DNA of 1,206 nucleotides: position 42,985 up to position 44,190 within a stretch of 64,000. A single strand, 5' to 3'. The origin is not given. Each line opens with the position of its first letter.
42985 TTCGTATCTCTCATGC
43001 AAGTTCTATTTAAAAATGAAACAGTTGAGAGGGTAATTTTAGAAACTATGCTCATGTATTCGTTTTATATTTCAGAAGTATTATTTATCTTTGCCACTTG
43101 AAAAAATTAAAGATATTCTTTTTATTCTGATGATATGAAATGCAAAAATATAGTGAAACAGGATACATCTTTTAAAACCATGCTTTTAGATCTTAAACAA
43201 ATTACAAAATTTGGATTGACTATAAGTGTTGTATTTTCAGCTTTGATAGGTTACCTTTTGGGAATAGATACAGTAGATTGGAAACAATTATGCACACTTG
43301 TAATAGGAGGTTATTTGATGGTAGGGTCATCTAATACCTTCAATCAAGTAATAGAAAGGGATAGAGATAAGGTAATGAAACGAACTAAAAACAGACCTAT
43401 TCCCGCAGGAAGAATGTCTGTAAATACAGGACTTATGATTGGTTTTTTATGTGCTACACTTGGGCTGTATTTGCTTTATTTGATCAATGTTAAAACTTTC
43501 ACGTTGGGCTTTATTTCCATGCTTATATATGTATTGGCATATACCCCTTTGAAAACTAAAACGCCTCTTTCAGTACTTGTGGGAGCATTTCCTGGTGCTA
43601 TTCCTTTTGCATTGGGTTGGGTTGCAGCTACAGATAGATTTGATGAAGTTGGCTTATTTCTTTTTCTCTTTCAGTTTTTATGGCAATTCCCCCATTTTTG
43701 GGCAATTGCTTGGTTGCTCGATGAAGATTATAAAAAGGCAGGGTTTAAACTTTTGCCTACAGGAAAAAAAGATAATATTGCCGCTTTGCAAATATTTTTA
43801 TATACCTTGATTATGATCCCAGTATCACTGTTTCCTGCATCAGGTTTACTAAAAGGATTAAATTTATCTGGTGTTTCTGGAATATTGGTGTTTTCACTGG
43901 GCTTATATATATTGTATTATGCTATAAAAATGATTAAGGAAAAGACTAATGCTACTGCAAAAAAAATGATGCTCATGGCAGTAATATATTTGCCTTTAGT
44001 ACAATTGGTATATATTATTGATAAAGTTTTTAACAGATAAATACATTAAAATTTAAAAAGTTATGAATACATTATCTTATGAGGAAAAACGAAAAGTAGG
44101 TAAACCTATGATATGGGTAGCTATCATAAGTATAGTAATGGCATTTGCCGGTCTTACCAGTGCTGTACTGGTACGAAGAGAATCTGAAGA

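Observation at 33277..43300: Tandem ~5-kb segmental duplication gives two diverged cas9 genes in a single type II-C locus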

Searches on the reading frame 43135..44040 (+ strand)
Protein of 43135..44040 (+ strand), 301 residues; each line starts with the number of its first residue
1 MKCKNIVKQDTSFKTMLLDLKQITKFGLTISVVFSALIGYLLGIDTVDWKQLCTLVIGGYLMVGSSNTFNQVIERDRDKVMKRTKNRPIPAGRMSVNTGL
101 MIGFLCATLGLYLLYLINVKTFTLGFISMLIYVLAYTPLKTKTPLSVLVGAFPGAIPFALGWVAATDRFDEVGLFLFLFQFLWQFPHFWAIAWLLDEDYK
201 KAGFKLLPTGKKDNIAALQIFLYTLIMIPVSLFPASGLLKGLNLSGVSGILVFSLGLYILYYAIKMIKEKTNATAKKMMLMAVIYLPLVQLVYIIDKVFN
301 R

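Call 39: search_protein_families(library=pfam, proteins=[window:43135-44040:+], max_evalue=0.01)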
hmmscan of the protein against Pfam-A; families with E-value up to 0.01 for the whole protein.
window:43135-44040:+ (301 aa): 2 families
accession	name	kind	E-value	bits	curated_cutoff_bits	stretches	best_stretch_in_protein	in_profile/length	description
PF01040.23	UbiA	-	3.1e-56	190.9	34.2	1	32-281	1-247/250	UbiA prenyltransferase family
PF04956.18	TrbC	-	0.0011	19.6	27.9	1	21-70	46-96/98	TrbC/VIRB2 pilin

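Call 69: find_encoding_contigs(protein=window:43135-44040:+, flank=10000, max_places=10)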
Protein window:43135-44040:+ (301 aa): no gene with exactly this product is on record in the collection.
